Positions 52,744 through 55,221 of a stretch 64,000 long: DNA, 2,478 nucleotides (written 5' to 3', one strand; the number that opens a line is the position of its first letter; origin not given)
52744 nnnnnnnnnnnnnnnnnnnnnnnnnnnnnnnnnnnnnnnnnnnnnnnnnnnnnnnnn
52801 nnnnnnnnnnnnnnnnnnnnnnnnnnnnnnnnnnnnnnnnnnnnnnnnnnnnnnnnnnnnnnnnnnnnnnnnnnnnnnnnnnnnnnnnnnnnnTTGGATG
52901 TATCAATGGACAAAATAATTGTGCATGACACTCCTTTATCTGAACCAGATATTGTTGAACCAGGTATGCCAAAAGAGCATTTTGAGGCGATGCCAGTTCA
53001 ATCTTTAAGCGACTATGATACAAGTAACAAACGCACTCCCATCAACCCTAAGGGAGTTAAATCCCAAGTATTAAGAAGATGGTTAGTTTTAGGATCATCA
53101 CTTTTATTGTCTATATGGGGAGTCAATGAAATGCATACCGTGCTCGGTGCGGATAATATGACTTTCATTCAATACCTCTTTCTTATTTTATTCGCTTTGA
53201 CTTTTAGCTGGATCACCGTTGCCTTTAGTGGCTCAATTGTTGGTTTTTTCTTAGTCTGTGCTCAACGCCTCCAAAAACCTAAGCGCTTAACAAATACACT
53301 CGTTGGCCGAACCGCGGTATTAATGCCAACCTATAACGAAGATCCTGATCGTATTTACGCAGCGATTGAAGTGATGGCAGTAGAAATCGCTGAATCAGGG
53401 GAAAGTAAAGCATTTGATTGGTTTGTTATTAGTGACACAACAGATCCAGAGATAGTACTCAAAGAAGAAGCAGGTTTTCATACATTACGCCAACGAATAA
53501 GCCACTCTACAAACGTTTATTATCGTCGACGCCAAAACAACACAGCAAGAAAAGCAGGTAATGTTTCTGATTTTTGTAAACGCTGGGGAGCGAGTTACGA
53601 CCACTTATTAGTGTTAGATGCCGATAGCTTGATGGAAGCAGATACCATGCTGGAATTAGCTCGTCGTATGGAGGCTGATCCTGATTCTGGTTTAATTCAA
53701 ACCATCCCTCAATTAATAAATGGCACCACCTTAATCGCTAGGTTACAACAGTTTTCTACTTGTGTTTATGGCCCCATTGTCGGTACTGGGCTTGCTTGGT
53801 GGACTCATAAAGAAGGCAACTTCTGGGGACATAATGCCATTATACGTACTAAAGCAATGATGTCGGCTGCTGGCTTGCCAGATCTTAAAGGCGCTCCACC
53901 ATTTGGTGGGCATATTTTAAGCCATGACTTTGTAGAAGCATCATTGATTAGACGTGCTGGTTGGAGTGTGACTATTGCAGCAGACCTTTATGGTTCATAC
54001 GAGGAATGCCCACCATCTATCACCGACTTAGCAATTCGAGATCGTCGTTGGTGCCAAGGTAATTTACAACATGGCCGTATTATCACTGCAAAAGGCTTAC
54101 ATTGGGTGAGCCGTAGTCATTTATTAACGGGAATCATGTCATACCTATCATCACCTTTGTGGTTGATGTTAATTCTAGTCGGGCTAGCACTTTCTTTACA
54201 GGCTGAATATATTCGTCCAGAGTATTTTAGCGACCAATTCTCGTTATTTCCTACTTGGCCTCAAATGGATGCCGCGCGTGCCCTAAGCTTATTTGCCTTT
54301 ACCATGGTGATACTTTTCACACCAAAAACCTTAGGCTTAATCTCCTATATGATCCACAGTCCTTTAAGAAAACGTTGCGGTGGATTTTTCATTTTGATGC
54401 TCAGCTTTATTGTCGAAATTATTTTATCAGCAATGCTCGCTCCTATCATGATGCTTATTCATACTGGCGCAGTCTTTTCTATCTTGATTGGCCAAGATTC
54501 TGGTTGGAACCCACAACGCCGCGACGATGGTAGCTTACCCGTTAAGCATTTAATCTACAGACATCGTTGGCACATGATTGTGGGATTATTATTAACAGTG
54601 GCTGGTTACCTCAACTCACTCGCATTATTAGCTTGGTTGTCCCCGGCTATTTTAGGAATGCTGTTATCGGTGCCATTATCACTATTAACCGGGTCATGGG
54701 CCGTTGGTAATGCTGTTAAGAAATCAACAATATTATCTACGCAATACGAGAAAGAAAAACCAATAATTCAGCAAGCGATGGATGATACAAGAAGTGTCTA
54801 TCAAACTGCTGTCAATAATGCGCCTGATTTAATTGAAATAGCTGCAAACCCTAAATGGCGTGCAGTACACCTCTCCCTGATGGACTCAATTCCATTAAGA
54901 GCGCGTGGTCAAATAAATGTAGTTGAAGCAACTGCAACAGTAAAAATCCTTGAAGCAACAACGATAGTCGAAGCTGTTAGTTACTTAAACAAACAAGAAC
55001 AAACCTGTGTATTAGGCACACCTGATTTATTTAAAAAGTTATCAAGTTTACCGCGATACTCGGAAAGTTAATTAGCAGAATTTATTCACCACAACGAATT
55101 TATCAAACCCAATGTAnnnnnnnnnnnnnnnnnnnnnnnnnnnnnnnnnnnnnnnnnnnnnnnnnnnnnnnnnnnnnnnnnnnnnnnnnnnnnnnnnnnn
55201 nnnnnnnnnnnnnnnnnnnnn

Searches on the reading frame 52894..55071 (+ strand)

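Call 92: search_protein_families(library=pfam, proteins=[window:52894-55071:+], max_evalue=0.00001)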
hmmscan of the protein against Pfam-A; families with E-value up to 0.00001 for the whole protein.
window:52894-55071:+ (725 aa): 3 families
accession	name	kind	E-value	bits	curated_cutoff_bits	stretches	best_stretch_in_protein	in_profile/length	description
PF13632.12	Glyco_trans_2_3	-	2.9e-16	60.3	27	1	238-432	2-194/198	Glycosyl transferase family group 2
PF13506.12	Glyco_transf_21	-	6.2e-10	39.3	21.7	1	223-386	21-172/174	Glycosyl transferase family 21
PF00535.33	Glycos_transf_2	-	1.7e-09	38.3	23.3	1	142-322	2-164/168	Glycosyl transferase family 2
